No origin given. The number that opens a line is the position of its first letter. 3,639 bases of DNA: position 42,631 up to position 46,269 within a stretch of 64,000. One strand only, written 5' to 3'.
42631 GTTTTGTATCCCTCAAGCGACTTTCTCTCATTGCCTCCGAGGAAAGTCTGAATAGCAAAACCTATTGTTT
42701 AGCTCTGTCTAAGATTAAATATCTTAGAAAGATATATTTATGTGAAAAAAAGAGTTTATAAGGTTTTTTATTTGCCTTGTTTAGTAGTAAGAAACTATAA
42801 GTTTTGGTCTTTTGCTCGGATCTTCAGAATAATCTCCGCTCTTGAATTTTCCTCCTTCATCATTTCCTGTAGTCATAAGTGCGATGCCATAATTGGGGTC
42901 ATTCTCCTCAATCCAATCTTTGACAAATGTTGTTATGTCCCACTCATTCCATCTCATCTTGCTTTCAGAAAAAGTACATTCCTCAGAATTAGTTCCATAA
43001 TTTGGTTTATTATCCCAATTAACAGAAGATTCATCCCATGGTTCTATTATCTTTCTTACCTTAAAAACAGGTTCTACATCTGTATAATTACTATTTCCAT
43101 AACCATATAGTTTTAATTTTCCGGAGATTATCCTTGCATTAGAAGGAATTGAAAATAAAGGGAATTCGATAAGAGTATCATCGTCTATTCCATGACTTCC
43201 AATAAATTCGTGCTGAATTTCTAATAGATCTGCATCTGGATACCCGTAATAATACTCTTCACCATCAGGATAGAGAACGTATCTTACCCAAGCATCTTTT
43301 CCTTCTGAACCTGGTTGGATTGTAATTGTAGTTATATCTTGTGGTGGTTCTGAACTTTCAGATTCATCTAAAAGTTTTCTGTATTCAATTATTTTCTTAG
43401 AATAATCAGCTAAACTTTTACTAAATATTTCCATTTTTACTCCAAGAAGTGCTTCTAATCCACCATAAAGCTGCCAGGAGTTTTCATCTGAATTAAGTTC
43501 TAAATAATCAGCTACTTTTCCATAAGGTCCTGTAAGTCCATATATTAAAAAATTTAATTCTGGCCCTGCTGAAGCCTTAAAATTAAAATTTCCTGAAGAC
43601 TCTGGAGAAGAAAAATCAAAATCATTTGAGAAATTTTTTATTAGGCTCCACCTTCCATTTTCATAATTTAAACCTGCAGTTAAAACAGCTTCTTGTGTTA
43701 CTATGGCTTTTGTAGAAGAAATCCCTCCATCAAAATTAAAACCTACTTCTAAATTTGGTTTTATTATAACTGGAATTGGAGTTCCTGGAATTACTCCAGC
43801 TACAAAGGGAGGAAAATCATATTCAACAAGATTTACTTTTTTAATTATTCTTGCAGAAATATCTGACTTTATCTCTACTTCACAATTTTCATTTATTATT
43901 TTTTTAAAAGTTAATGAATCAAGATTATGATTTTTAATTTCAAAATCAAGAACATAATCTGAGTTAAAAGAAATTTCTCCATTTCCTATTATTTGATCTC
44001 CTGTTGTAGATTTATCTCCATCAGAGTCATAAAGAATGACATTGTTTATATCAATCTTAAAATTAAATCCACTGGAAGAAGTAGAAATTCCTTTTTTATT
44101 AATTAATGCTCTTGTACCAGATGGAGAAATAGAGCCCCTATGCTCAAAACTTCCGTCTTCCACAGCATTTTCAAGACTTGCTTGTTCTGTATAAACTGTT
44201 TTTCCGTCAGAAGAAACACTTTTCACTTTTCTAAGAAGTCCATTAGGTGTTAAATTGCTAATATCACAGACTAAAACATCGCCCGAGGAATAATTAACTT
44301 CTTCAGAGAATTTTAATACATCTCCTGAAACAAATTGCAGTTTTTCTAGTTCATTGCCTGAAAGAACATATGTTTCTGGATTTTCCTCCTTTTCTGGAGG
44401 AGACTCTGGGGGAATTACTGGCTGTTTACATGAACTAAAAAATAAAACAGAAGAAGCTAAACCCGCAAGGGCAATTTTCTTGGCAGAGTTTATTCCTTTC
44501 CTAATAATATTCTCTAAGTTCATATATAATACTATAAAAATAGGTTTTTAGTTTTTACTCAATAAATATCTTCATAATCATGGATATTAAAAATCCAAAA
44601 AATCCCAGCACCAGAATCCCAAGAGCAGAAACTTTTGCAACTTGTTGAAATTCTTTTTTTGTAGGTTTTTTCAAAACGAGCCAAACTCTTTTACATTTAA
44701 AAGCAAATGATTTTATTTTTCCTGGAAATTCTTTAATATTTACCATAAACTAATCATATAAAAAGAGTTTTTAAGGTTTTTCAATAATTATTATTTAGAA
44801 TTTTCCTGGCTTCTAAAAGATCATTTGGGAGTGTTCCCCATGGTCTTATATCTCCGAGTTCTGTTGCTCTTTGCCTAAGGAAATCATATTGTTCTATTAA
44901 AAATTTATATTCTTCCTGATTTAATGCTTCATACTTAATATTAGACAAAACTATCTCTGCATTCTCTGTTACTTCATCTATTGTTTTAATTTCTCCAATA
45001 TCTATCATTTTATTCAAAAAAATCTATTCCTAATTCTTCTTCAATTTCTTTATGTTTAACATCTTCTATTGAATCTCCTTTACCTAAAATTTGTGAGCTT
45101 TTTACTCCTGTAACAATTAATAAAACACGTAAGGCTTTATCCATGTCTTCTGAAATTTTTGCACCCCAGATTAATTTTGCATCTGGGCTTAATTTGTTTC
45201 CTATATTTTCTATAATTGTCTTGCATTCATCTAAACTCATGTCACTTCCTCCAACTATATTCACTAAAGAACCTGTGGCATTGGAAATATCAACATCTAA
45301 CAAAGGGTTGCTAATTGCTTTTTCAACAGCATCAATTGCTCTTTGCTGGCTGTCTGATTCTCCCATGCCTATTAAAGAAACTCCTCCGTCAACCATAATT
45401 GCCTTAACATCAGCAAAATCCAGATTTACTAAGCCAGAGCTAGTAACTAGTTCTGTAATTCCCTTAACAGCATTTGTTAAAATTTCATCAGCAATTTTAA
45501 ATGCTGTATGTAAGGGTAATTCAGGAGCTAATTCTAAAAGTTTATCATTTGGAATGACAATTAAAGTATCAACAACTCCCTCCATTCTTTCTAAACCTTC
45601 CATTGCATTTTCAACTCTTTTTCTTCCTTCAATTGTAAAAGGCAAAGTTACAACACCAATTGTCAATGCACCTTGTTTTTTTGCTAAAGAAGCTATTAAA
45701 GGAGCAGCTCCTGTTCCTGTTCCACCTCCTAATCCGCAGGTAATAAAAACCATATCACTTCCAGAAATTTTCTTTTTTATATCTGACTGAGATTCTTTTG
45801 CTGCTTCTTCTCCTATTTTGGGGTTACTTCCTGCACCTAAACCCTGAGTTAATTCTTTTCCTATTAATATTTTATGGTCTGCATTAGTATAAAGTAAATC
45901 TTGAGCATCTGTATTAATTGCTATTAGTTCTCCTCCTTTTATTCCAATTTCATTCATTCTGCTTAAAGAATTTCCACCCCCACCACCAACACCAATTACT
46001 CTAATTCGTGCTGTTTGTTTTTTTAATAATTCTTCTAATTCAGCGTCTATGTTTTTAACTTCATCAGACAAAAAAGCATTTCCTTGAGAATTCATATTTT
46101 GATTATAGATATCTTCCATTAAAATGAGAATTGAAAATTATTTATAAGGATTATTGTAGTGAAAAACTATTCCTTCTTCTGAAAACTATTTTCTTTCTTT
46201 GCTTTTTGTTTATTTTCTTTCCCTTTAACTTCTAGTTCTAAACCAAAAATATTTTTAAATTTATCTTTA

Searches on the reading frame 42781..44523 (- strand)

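Call 54: search_protein_families(library=pfam, proteins=[window:42781-44523:-], max_evalue=0.001)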
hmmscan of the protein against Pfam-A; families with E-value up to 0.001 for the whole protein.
window:42781-44523:- (580 aa): 1 family
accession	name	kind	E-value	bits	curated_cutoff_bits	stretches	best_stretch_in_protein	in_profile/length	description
PF24517.2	CBM96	-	4.1e-17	62.9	26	1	428-578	23-163/164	Carbohydrate-binding module family 96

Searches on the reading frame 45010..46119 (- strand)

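Call 54: search_protein_families(library=pfam, proteins=[window:45010-46119:-], max_evalue=0.001)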
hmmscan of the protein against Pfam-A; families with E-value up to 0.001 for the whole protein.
window:45010-46119:- (369 aa): 2 families
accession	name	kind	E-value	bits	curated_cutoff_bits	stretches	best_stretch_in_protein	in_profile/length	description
PF00091.31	Tubulin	-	8.9e-50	170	33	1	39-197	2-188/190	Tubulin/FtsZ family, GTPase domain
PF12327.13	FtsZ_C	-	4.6e-32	110.6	27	1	246-340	1-95/95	FtsZ family, C-terminal domain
